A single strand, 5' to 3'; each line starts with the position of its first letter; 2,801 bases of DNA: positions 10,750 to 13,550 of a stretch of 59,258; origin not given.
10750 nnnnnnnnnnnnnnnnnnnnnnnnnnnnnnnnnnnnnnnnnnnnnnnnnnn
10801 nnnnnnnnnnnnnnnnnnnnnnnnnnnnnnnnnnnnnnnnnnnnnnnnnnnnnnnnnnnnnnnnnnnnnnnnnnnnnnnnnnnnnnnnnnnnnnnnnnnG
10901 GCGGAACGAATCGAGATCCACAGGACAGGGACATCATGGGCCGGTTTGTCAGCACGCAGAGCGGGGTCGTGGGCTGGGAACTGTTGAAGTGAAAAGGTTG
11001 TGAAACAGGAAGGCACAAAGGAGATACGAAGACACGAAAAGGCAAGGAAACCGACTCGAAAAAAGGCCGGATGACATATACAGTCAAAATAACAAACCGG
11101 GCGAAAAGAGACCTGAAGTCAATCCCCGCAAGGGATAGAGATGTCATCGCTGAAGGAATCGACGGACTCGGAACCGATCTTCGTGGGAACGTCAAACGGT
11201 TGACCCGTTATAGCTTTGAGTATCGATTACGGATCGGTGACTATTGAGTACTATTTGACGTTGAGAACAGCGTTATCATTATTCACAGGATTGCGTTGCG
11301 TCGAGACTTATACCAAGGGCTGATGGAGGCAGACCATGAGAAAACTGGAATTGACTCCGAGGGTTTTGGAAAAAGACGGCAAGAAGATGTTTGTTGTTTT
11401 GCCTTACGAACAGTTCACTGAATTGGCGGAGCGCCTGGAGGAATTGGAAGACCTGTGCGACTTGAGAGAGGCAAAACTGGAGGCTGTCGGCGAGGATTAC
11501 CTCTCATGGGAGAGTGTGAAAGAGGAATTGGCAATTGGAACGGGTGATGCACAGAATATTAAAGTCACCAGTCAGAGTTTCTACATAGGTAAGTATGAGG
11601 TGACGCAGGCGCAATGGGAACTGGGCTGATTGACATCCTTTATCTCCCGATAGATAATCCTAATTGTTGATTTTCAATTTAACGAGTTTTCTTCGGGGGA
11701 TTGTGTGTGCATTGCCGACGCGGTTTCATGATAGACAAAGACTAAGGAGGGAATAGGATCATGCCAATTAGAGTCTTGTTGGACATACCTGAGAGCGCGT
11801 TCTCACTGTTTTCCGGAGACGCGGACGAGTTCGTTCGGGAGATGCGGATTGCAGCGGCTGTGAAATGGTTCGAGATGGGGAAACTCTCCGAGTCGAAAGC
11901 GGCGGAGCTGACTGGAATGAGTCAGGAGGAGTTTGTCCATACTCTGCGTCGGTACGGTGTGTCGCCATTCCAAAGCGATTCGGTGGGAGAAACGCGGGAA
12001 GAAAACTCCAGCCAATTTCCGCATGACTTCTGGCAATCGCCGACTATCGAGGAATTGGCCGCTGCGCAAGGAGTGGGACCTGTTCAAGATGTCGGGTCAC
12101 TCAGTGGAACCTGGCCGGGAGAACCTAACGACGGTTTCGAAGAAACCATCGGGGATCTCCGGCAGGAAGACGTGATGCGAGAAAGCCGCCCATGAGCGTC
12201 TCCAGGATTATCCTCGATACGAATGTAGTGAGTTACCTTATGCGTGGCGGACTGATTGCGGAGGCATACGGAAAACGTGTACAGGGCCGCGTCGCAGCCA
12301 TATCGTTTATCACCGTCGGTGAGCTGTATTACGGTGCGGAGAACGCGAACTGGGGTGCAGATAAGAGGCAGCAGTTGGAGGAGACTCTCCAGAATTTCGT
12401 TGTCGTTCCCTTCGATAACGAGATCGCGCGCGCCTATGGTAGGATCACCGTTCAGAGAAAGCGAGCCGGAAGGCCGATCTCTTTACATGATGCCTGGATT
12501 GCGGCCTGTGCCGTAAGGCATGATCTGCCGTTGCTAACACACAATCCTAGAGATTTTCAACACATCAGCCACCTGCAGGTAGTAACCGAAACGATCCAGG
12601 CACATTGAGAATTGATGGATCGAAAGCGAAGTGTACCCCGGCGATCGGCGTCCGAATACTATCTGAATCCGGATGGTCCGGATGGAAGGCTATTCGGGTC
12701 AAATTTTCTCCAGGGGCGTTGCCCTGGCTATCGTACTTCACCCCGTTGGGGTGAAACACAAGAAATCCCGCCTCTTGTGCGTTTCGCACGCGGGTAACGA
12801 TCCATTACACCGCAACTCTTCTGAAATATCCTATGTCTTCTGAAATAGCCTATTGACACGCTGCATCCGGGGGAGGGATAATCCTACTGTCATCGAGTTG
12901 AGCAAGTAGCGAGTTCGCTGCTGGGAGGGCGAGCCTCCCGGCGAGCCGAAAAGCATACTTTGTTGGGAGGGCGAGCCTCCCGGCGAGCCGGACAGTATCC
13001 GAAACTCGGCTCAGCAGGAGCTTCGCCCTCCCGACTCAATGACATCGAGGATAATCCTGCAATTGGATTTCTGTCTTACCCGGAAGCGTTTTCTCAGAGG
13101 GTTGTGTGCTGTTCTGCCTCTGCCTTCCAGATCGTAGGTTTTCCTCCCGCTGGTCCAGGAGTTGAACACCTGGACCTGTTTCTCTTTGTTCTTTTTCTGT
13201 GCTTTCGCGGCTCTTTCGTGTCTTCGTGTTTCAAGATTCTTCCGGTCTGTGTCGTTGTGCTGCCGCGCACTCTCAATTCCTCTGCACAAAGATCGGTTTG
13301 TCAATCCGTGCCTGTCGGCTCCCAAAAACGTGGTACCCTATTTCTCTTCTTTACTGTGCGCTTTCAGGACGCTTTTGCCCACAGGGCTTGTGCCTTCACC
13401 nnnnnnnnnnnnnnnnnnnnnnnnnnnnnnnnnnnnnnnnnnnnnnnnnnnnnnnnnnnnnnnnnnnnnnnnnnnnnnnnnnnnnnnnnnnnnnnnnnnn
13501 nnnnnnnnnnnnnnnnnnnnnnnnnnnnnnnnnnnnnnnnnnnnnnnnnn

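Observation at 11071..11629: Decayed RelE/ParE-Phd locus: toxin with an in-frame TGA, antitoxin fused to a fragment of an FGE-sulfatase gene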

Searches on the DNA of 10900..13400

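Call 31: search_rna_families(source=window, start=10900, end=13400, threshold=evalue, max_evalue=1)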
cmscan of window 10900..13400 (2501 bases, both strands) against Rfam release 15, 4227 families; matches with E-value up to 1: 1.
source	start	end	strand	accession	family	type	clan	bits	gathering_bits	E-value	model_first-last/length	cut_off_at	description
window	12957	13040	-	RF00963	mir-642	Gene; miRNA;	-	24.6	90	0.28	1-83/83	no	mir-642 microRNA precursor family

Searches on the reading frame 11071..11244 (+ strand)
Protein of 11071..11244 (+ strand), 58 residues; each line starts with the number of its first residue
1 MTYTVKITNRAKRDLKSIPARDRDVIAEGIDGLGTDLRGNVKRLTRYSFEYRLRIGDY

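Call 6: search_protein_families(library=pfam, max_evalue=1, proteins=[window:11071-11244:+])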
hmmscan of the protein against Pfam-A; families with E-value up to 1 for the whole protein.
seq(58 aa): 1 family
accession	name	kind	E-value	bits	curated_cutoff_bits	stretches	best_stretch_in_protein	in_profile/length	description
PF05016.21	ParE_toxin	-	0.062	14.3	23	1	5-58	1-65/89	ParE toxin of type II toxin-antitoxin system, parDE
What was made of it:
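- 11071..11247 (+): Toxin gene, N-terminal part: 58 codons ending in the premature TGA. PF05016 scores only 14.3 bits for this ORF alone (call 6).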

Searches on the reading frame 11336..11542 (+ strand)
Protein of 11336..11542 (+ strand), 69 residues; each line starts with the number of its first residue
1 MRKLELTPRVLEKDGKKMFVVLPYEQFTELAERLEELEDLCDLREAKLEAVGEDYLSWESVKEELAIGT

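Call 72: search_protein_families(library=pfam, max_evalue=1, proteins=[window:11336-11542:+])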
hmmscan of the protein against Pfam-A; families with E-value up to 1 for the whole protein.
seq(69 aa): 3 families
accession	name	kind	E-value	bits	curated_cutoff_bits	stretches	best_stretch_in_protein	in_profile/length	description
PF02604.26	PhdYeFM_antitox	-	0.0044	17.2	29.8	1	9-51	27-68/74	Antitoxin Phd_YefM, type II toxin-antitoxin system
PF18506.7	RelB-like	-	0.017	15.4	27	1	10-59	7-52/62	RelB Antitoxin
PF07903.16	PaRep2a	-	0.047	14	25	1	16-54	9-47/122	PaRep2a protein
